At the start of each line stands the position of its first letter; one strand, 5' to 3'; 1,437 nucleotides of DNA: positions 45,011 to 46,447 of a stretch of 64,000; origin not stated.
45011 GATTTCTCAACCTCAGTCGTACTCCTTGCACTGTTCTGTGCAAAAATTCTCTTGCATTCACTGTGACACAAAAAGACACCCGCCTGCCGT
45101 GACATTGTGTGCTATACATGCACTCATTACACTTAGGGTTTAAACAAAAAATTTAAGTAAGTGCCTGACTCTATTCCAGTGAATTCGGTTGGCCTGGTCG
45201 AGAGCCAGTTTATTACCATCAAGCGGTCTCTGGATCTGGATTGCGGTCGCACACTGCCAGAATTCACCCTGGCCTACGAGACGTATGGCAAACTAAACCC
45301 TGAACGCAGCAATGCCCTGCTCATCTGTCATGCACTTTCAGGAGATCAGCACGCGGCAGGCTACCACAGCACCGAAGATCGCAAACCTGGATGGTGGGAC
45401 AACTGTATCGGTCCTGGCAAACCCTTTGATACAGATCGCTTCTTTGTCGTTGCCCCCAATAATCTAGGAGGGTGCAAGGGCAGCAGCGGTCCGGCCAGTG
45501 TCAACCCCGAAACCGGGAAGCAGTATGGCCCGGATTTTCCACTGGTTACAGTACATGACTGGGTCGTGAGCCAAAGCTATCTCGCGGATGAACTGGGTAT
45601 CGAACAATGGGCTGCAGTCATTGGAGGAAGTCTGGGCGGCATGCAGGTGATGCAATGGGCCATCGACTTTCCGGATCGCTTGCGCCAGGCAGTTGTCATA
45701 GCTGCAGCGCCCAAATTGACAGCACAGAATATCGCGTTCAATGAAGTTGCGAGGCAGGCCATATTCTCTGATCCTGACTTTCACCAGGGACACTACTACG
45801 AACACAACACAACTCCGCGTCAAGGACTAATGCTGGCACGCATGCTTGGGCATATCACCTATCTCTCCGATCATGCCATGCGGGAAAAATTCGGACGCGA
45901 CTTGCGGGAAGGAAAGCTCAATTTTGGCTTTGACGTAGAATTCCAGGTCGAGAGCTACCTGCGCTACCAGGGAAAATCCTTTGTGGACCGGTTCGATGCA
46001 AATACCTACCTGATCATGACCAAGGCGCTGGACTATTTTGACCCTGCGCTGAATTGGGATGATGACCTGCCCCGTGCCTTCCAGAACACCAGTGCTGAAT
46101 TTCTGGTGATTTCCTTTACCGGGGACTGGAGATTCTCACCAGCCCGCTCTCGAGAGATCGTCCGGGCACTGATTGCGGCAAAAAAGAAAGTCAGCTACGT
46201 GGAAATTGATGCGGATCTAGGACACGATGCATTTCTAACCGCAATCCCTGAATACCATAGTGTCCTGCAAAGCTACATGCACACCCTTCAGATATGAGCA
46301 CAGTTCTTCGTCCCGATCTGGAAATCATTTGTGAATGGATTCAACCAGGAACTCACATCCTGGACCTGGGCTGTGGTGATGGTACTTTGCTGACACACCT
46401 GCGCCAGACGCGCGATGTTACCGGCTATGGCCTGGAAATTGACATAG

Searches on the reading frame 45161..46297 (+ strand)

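Call 59: search_protein_families(library=pfam, proteins=[window:45161-46297:+], max_evalue=0.000001)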
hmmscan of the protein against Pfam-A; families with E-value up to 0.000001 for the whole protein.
window:45161-46297:+ (378 aa): 1 family
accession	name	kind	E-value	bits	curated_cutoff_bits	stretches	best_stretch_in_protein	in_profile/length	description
PF00561.26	Abhydrolase_1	-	3.2e-24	86.4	25.8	1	52-360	2-243/245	alpha/beta hydrolase fold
